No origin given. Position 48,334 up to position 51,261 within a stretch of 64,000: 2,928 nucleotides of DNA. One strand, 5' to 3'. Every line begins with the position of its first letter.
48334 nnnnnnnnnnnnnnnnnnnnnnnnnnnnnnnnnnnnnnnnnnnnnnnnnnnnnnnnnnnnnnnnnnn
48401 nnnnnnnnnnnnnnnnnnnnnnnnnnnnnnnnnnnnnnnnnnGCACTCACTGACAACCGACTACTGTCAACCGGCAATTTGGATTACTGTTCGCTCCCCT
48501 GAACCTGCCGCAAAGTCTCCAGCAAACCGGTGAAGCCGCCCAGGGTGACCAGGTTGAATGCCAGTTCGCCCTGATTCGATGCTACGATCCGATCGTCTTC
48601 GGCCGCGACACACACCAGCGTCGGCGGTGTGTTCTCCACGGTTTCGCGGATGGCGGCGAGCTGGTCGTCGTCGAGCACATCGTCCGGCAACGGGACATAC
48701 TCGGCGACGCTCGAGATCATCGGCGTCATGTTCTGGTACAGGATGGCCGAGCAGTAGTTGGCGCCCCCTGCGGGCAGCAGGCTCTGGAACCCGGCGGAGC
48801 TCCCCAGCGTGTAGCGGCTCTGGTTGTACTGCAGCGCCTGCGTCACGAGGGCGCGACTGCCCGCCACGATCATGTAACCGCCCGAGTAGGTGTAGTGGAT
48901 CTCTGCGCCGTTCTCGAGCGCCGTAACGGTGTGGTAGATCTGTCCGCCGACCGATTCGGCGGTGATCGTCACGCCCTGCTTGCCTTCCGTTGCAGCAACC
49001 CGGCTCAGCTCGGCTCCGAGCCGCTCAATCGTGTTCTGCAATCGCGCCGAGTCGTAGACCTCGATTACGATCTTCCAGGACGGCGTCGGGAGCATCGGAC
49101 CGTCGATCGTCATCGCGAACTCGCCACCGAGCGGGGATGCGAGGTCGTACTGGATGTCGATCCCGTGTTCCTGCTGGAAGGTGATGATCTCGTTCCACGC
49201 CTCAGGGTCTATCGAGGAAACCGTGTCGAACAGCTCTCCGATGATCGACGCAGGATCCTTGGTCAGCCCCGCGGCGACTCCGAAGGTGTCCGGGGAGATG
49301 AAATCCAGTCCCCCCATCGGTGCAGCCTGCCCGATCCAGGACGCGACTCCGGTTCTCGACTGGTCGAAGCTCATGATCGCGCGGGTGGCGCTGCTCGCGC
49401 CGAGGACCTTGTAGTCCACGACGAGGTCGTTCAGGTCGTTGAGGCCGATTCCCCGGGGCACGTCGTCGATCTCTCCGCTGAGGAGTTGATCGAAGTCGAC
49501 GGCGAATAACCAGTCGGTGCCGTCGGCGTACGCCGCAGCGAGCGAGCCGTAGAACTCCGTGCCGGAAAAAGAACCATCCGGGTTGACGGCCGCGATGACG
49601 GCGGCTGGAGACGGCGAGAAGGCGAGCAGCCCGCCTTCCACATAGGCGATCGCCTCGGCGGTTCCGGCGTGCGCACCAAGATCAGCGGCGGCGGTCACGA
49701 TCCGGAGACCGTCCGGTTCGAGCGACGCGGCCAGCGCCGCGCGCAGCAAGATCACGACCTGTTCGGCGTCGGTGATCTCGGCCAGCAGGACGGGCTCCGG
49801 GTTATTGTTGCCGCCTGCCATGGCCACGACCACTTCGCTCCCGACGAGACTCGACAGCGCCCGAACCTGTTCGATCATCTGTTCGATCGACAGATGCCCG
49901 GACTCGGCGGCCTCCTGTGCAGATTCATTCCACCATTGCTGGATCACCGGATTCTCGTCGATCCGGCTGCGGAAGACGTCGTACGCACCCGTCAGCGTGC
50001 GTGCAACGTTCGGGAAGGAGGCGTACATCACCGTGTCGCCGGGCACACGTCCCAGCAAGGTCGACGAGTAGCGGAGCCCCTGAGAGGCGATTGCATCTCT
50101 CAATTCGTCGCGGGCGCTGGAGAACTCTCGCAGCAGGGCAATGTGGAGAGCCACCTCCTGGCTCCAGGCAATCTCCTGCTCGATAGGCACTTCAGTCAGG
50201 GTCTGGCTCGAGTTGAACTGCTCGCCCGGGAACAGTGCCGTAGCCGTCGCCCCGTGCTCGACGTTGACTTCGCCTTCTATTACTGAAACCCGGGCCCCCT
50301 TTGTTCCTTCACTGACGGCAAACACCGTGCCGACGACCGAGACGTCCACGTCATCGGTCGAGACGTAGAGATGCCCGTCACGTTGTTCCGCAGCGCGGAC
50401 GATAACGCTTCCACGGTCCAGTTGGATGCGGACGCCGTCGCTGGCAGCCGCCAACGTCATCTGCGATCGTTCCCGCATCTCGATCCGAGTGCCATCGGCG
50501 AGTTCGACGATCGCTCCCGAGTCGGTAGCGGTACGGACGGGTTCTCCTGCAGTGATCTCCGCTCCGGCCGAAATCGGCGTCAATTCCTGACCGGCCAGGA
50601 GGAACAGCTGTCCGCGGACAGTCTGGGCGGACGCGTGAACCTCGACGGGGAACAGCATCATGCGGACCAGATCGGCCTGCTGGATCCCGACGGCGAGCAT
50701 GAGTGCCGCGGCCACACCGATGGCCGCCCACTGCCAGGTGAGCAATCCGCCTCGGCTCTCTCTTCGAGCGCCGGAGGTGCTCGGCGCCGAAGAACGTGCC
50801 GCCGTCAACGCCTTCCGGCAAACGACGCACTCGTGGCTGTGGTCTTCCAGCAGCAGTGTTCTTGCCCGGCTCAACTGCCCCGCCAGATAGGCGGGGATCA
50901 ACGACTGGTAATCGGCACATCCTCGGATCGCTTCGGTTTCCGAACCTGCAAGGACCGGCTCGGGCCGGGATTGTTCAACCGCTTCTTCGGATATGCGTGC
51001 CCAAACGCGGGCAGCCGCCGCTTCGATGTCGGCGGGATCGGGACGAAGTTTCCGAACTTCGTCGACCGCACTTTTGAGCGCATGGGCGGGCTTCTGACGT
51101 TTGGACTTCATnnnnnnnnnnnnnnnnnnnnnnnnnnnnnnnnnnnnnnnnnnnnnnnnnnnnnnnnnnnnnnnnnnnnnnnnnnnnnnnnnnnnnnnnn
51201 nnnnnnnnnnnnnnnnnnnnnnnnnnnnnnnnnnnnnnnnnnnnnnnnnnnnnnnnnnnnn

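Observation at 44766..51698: ECF sigma factor and a giant zinc-finger/FecR-type anti-sigma factor, co-operonic with a duplicated ABC-2 exporter (two ATPases, two permeases)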

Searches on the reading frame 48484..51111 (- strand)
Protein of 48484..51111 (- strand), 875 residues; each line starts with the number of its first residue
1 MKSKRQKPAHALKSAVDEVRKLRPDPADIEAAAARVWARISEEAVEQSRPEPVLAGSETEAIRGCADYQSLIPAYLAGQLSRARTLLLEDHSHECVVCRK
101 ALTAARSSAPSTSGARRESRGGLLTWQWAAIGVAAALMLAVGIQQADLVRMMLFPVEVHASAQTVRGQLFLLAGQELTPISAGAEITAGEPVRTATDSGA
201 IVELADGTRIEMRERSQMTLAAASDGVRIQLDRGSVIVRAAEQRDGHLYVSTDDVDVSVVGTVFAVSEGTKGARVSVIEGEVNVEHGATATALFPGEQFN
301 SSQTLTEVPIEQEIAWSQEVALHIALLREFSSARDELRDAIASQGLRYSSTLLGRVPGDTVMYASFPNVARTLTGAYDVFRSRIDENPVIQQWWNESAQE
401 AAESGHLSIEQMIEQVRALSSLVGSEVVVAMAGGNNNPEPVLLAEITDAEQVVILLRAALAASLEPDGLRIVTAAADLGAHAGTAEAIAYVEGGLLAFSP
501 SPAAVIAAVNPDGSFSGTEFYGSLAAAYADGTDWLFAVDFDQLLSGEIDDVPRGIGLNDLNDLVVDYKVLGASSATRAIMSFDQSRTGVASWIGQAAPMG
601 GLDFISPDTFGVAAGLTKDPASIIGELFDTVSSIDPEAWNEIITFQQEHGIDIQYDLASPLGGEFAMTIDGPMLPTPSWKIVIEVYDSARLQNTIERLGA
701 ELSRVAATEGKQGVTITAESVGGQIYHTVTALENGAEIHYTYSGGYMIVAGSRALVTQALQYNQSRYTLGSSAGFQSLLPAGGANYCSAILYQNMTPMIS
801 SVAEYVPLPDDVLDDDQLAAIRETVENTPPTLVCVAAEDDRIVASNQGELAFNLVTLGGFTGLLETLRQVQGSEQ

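Call 4: search_protein_families(library=pfam, proteins=[window:48484-51111:-], max_evalue=0.1)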
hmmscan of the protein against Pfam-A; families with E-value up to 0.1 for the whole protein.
window:48484-51111:- (875 aa): 3 families
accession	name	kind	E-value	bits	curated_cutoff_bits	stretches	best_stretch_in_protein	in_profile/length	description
PF04773.18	FecR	-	4.8e-14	53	24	1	192-282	3-96/97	FecR protein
PF11832.13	DUF3352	-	4.7e-07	29.2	26.8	1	643-798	339-486/536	Protein of unknown function (DUF3352)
PF13490.11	zf-HC2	-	0.0024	18.4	22.2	1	65-99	1-35/35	Putative zinc-finger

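Call 5: search_protein_families(library=ncbifam, proteins=[window:48484-51111:-], max_evalue=0.1)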
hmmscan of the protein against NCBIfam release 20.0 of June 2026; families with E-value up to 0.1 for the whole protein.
window:48484-51111:- (875 aa): 6 families
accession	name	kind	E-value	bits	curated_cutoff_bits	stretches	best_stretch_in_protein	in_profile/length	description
NF047528.1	LIMLP_03685_anti-sigma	equivalog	3.1e-05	23.3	200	1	216-290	141-218/347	LIMLP_03685 family anti-sigma factor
NF047849.1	Lsa33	exception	4.5e-05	22.8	420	1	186-286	57-166/310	surface adhesin Lsa33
NF007296.1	PRK09774.1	equivalog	0.00029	20.1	385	1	192-287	107-203/313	ferric citrate uptake sigma factor regulator FecR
NF033165.1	lipo_LipL45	exception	0.0041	16.2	350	1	181-291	62-180/391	lipoprotein LipL45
NF000318.1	rifampin_ARR_Ms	exception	0.0086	15.9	250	1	246-329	46-128/143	NAD(+)--rifampin ADP-ribosyltransferase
NF033682.1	retention_LapA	subfamily_domain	0.0087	16.2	50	1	162-223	6-68/145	retention module-containing protein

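Call 10: find_homologous_proteins(query=window:48484-51111:-)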
Query window:48484-51111:- (875 aa): 659 proteins with E <= 0.001 among 8000 candidates; the best 120 are listed.
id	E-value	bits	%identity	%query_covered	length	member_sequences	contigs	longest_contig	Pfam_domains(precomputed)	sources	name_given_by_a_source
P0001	0.0e+0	1813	95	100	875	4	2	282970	PF04773.19,PF11832.14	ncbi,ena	-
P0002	0.0e+0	1704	89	100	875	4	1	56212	PF04773.19,PF13490.12,PF11832.14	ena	-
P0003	0.0e+0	1686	88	100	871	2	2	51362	PF04773.19,PF11832.14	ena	-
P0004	0.0e+0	1545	80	100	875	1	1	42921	PF04773.19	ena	-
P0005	0.0e+0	1370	70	100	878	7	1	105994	PF04773.19,PF11832.14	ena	-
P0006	0.0e+0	1366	71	100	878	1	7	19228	PF04773.19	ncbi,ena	-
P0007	0.0e+0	1200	63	100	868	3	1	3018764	PF04773.19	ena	-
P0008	0.0e+0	1199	63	100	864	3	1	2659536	PF04773.19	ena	-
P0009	0.0e+0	1184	62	100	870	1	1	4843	PF04773.19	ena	-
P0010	0.0e+0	1164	71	85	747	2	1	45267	PF04773.19,PF11832.14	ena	-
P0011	0.0e+0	1103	81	71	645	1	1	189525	PF11832.14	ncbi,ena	-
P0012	0.0e+0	1095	86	67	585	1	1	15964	PF04773.19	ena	-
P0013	5.2e-287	973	76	67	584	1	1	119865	-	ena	-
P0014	2.0e-281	954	52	100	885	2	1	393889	PF04773.19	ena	-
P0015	1.0e-264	899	51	99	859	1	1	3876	PF04773.19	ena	-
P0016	3.4e-260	884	49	100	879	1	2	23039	PF04773.19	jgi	jgi:ferric-dicitrate binding protein FerR (iron transport regulator)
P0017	5.3e-247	840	48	99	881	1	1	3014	PF04773.19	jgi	jgi:hypothetical protein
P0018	4.3e-241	821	47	99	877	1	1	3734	PF04773.19,PF11832.14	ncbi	-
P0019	4.7e-240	817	48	98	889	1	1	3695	PF04773.19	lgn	-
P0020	2.1e-234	799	46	99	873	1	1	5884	PF04773.19,PF13490.12,PF11832.14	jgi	jgi:hypothetical protein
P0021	2.2e-234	799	46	97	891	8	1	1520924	PF04773.19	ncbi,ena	-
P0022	1.3e-232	793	46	99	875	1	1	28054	PF04773.19,PF11832.14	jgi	jgi:hypothetical protein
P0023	2.6e-232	792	47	99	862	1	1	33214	PF04773.19,PF13490.12,PF11832.14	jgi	jgi:hypothetical protein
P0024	1.3e-231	789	45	99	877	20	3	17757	PF04773.19,PF11832.14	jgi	jgi:FecR protein/Protein of unknown function (DUF3352)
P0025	2.8e-231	788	45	99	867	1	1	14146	PF04773.19,PF11832.14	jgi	jgi:predicted anti-sigma-YlaC factor YlaD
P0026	1.5e-230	786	45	99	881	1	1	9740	PF04773.19,PF13490.12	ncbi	-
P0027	1.3e-229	783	46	97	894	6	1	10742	PF04773.19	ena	-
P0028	4.5e-229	781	45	99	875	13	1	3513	PF04773.19,PF11832.14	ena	-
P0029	6.2e-229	781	46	99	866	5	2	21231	PF04773.19,PF13490.12,PF11832.14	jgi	jgi:FecR protein/Putative zinc-finger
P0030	1.5e-228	779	45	99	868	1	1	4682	PF04773.19,PF13490.12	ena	-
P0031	3.2e-228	778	46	99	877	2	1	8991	PF04773.19,PF13490.12,PF11832.14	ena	-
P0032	7.6e-228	777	45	99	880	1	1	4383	PF04773.19,PF13490.12,PF11832.14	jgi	jgi:hypothetical protein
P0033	1.2e-226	773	45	99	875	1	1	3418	PF04773.19,PF11832.14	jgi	-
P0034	1.9e-226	772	45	99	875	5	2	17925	PF04773.19,PF11832.14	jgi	jgi:hypothetical protein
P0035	8.6e-226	770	46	99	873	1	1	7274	PF04773.19,PF13490.12,PF11832.14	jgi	jgi:ferric-dicitrate binding protein FerR (iron transport regulator)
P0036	8.9e-226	770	45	99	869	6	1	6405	PF04773.19,PF13490.12,PF11832.14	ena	-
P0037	2.4e-225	769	45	97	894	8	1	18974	PF04773.19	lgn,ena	-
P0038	2.4e-225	769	44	99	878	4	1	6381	PF04773.19,PF13490.12,PF11832.14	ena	-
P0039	2.7e-225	769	45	99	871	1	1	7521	PF04773.19,PF13490.12,PF11832.14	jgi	jgi:FecR protein/Protein of unknown function (DUF3352)/Putative zinc-finger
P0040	2.8e-225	769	45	99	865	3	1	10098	PF04773.19,PF13490.12,PF11832.14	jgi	jgi:FecR-like protein/uncharacterized protein DUF3352/putative zinc finger protein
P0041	4.6e-225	768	44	99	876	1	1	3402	PF04773.19,PF11832.14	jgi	jgi:hypothetical protein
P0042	6.5e-225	767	44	99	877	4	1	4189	PF04773.19,PF11832.14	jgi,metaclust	metaclust:\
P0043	2.8e-224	765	46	99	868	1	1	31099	PF04773.19,PF13490.12,PF11832.14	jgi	jgi:hypothetical protein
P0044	9.0e-224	764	45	98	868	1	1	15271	PF04773.19,PF13490.12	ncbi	-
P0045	1.2e-222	760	45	100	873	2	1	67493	PF04773.19,PF11832.14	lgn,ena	-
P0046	2.4e-222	759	44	99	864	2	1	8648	PF04773.19,PF13490.12,PF11832.14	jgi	-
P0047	8.4e-221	754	44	99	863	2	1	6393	PF04773.19,PF13490.12,PF11832.14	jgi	jgi:hypothetical protein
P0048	1.6e-220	753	44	100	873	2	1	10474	PF04773.19,PF11832.14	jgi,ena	-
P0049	4.2e-220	751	44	99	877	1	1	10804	PF04773.19,PF13490.12,PF11832.14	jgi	jgi:hypothetical protein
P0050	3.9e-217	742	42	98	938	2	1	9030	PF04773.19,PF13490.12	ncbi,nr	ncbi:MAG TPA: FecR domain-containing protein [Acidobacteriota bacterium]|nr:FecR domain-containing p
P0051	1.6e-215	736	43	99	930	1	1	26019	PF04773.19,PF13490.12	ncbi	ncbi:MAG: FecR domain-containing protein [Acidobacteriota bacterium]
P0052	1.3e-213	730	44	100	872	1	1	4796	PF04773.19,PF13490.12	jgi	jgi:hypothetical protein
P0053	5.7e-208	711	45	94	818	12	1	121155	PF04773.19,PF13490.12,PF11832.14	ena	-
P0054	9.0e-199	681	43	97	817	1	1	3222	PF04773.19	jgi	-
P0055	1.7e-197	677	45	84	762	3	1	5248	PF04773.19,PF11832.14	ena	-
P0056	1.1e-193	664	39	99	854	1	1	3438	PF04773.19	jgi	-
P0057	5.6e-192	658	39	99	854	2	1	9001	PF04773.19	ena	-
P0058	1.0e-190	654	40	98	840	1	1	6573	PF04773.19,PF13490.12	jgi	jgi:hypothetical protein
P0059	1.4e-189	650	39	98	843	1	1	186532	PF04773.19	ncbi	-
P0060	3.8e-189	649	40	99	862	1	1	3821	PF04773.19,PF13490.12,PF11832.14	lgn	-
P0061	3.1e-188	646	39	99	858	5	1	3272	PF04773.19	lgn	-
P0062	1.9e-187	643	47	79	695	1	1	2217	PF04773.19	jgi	jgi:hypothetical protein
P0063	5.8e-185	635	40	97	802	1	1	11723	PF04773.19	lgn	-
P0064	7.4e-184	631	39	99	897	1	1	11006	PF04773.19,PF13490.12,PF11832.14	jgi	-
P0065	1.5e-183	631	40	97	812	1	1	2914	PF04773.19,PF13490.12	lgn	-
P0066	6.4e-183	628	39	99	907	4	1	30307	PF04773.19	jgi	jgi:hypothetical protein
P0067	1.8e-182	627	38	99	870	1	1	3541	PF04773.19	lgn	-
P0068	6.7e-181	622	38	99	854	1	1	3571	PF04773.19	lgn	-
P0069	1.3e-180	621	38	99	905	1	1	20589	PF04773.19,PF13490.12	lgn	-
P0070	4.7e-180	619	38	97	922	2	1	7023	PF04773.19,PF13490.12,PF11832.14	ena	-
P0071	2.2e-179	617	38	99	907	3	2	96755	PF04773.19,PF13490.12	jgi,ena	jgi:ferric-dicitrate binding protein FerR (iron transport regulator)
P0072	2.6e-179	616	39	99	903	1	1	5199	PF04773.19,PF13490.12,PF11832.14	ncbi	-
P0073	3.0e-179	616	38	99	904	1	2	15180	PF04773.19,PF11832.14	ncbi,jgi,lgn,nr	ncbi:MAG: hypothetical protein QOH25_1539 [Acidobacteriota bacterium]|jgi:hypothetical protein|nr:hy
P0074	4.0e-179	616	38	99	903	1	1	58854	PF04773.19,PF13490.12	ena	-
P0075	1.3e-178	614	38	99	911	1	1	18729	PF04773.19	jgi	jgi:hypothetical protein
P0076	2.6e-178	613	37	99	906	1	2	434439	PF04773.19,PF13490.12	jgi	jgi:hypothetical protein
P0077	3.3e-178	613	39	99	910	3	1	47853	PF04773.19,PF11832.14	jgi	jgi:hypothetical protein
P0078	8.0e-178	612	39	98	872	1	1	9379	PF04773.19,PF13490.12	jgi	jgi:hypothetical protein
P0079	1.9e-177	610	39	99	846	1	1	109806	PF04773.19,PF13490.12,PF11832.14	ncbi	-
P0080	3.1e-177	610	40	97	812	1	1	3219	PF04773.19,PF13490.12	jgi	jgi:ferric-dicitrate binding protein FerR (iron transport regulator)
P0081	3.3e-177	609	37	99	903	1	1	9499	PF04773.19,PF13490.12,PF11832.14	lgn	-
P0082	4.1e-177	609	38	99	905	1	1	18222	PF04773.19,PF11832.14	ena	-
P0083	5.1e-177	609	38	99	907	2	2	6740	PF04773.19,PF13490.12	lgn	-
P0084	6.9e-177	608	38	99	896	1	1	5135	PF04773.19,PF13490.12,PF11832.14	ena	-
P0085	8.1e-177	608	38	99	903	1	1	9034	PF04773.19,PF13490.12,PF11832.14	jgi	jgi:hypothetical protein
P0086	8.2e-177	608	38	99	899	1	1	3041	PF04773.19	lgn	-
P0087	1.2e-176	608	37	96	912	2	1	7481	PF04773.19,PF13490.12,PF11832.14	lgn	-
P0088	2.3e-176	607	39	93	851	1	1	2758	PF04773.19,PF13490.12,PF11832.14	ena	-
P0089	2.4e-176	607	37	98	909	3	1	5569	PF04773.19,PF13490.12,PF11832.14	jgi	jgi:FecR-like protein/putative zinc finger protein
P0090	3.7e-176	606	38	99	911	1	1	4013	PF04773.19,PF13490.12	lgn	-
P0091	4.3e-176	606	37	99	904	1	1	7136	PF04773.19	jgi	jgi:hypothetical protein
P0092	1.3e-175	604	40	98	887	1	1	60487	PF04773.19,PF13490.12,PF11832.14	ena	-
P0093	1.7e-175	604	38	99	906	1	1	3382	PF04773.19,PF11832.14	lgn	-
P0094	5.0e-175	602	38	99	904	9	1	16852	PF04773.19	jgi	jgi:hypothetical protein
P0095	1.6e-174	601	38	97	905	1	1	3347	PF04773.19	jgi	jgi:FecR protein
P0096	2.3e-174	600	38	96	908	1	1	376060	PF04773.19,PF13490.12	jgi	jgi:hypothetical protein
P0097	4.0e-174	599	38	96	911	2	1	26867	PF04773.19,PF13490.12,PF11832.14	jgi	jgi:hypothetical protein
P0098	5.4e-174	599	39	98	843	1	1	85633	PF04773.19,PF13490.12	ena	-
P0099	1.1e-173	598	37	99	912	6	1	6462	PF04773.19,PF13490.12,PF11832.14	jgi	jgi:hypothetical protein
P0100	1.3e-173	598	39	99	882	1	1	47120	PF04773.19,PF13490.12,PF11832.14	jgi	jgi:ferric-dicitrate binding protein FerR (iron transport regulator)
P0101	1.8e-173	597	37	99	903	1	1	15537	PF04773.19,PF13490.12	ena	-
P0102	1.9e-173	597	38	99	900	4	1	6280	PF04773.19,PF13490.12,PF11832.14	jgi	jgi:FecR protein/Protein of unknown function (DUF3352)/Putative zinc-finger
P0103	2.2e-173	597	39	98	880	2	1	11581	PF04773.19,PF13490.12,PF11832.14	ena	-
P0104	2.2e-173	597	38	97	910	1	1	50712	PF04773.19,PF13490.12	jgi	jgi:FecR protein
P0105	3.6e-173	596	39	99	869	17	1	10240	PF04773.19,PF13490.12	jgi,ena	-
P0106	4.7e-173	596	38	99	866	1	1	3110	PF04773.19,PF13490.12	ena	-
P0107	6.9e-173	595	38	99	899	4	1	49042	PF04773.19,PF11832.14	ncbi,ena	-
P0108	9.5e-173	595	39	99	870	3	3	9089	PF04773.19,PF13490.12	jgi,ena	jgi:hypothetical protein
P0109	1.1e-172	595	38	99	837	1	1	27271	PF04773.19,PF13490.12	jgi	jgi:hypothetical protein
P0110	1.7e-172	594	40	97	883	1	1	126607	PF04773.19,PF13490.12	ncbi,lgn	-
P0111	1.9e-172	594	37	99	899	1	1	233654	PF04773.19,PF13490.12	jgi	jgi:hypothetical protein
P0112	7.7e-172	592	39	98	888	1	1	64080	PF04773.19,PF13490.12,PF11832.14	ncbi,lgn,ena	-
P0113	1.8e-171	591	38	99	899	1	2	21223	PF04773.19,PF11832.14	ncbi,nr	ncbi:MAG: FecR domain-containing protein [Blastocatellia bacterium]|nr:FecR domain-containing protei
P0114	2.5e-171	590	36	99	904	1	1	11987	PF04773.19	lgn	-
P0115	5.3e-171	589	41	97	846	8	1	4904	PF04773.19,PF13490.12,PF11832.14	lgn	-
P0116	7.1e-171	589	37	100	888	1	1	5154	PF04773.19,PF13490.12,PF11832.14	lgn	-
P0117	7.2e-171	589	35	100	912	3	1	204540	PF04773.19,PF13490.12,PF11832.14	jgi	jgi:FecR protein/Protein of unknown function (DUF3352)/Putative zinc-finger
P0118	9.9e-171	588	38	99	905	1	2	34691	PF04773.19,PF11832.14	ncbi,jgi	ncbi:MAG TPA: FecR domain-containing protein [Pyrinomonadaceae bacterium]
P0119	1.3e-170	588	38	95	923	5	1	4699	PF04773.19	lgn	-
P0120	2.7e-170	587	39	97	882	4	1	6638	PF04773.19,PF13490.12,PF11832.14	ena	-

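Call 11: find_encoding_contigs(protein=window:48484-51111:-, flank=10000, max_places=4)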
Protein window:48484-51111:- (875 aa): no gene with exactly this product is on record in the collection.

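Call 14: find_related_loci(query=A1, collection=genome_contigs, flank=10000)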
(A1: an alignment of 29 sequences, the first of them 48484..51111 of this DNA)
Query A1 (875 aa) in genome_contigs; peptide patterns used: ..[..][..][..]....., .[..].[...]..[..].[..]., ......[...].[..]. (x = any residue, [..] = any of these).
599 stretches matched a pattern (row limit reached: there are more); 561 encode a relative of the query (tblastn E <= 1e-3); the best 80 are kept; 80 distinct loci.
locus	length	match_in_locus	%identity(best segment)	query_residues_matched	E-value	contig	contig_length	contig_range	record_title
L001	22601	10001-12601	63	1-871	0e+0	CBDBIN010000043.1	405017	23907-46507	MAG: Terriglobia bacterium isolate d1c3b3d4-6a15-40f0-a509-e9ece1a5a339 genome assembly, contig: contig_43, whole genome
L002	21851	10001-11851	81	259-875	0e+0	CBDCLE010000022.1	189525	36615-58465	MAG: Terriglobia bacterium isolate 4c85af2f-3a71-4539-98d5-20a60bcb3ada genome assembly, contig: contig_22, whole genome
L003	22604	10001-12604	46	12-864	0e+0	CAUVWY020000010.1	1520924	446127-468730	MAG: Terriglobia bacterium isolate da684f1c-8089-4822-b481-c482b3163bd6 genome assembly, contig: contig_10, whole genome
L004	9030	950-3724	42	7-867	0e+0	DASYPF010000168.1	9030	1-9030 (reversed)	MAG TPA_asm: Acidobacteriota bacterium isolate SMAG_U4449 k141_1650244, whole genome shotgun sequence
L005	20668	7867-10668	40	1-867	0e+0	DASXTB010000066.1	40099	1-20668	MAG TPA_asm: Acidobacteriota bacterium isolate SMAG_U4681 k141_661060, whole genome shotgun sequence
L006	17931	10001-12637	38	1-865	0e+0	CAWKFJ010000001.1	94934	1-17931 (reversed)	MAG: uncultured Acidobacteriota bacterium isolate MFD09212.bin.1.141 genome assembly, contig: contig_101510, whole genom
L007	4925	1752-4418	37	1-865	0e+0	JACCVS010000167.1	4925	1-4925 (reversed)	MAG: Acidobacteria bacterium isolate MGR_bin132 SD2897-2912_k127_1444700, whole genome shotgun sequence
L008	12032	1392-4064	38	1-865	0e+0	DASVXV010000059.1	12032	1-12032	MAG TPA_asm: Pyrinomonadaceae bacterium isolate SMAG_U2584 k141_22777, whole genome shotgun sequence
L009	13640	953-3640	38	1-869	8e-180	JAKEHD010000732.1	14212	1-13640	MAG: Blastocatellia bacterium isolate PMV_6.28 PMV_6.28.k101_1925675, whole genome shotgun sequence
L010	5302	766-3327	36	1-849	0e+0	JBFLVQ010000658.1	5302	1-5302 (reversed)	MAG: Acidobacteriota bacterium isolate MAG010 MAG010_658, whole genome shotgun sequence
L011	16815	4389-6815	38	52-861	4e-178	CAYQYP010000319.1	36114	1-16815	MAG TPA_asm: uncultured Acidobacteriota bacterium isolate binchicken_co216_114 genome assembly, contig: k141_2120858, wh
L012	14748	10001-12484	39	1-857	5e-178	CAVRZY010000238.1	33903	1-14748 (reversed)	MAG: uncultured Acidobacteriota bacterium isolate MFD04408.bin.3.357 genome assembly, contig: contig_62770, whole genome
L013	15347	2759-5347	39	12-864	4e-177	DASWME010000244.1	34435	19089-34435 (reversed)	MAG TPA_asm: Thermoanaerobaculia bacterium isolate SMAG_U3379 k141_50950, whole genome shotgun sequence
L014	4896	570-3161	36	1-843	5e-179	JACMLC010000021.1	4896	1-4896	MAG: Pyrinomonadaceae bacterium isolate ES-bin-285 ES-bin-285-contig-k141_325112, whole genome shotgun sequence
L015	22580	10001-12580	38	12-864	9e-174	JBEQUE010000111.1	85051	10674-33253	MAG: Acidobacteriota bacterium isolate MAG_Dt_02 k247_826908, whole genome shotgun sequence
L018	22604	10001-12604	36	1-843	2e-173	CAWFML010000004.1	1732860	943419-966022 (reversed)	MAG: Pyrinomonadaceae bacterium isolate MFD01916.bin.1.104 genome assembly, contig: contig_4660, whole genome shotgun se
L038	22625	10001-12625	36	12-865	1e-164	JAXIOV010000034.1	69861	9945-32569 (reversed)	MAG: Pyrinomonadaceae bacterium isolate Fractures_MAG_02 c_000000070868, whole genome shotgun sequence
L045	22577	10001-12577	36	2-862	1e-163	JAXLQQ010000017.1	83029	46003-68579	MAG: Blastocatellia bacterium isolate STL-ACI7 C1.341.fa-17, whole genome shotgun sequence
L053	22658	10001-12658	36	1-842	6e-162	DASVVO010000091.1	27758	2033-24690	MAG TPA_asm: Pyrinomonadaceae bacterium isolate SMAG_U3345 k141_310948, whole genome shotgun sequence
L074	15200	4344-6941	35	18-869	8e-160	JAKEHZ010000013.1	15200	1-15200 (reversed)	MAG: Acidobacteria bacterium isolate PMV_8.33 PMV_8.33.k101_19611, whole genome shotgun sequence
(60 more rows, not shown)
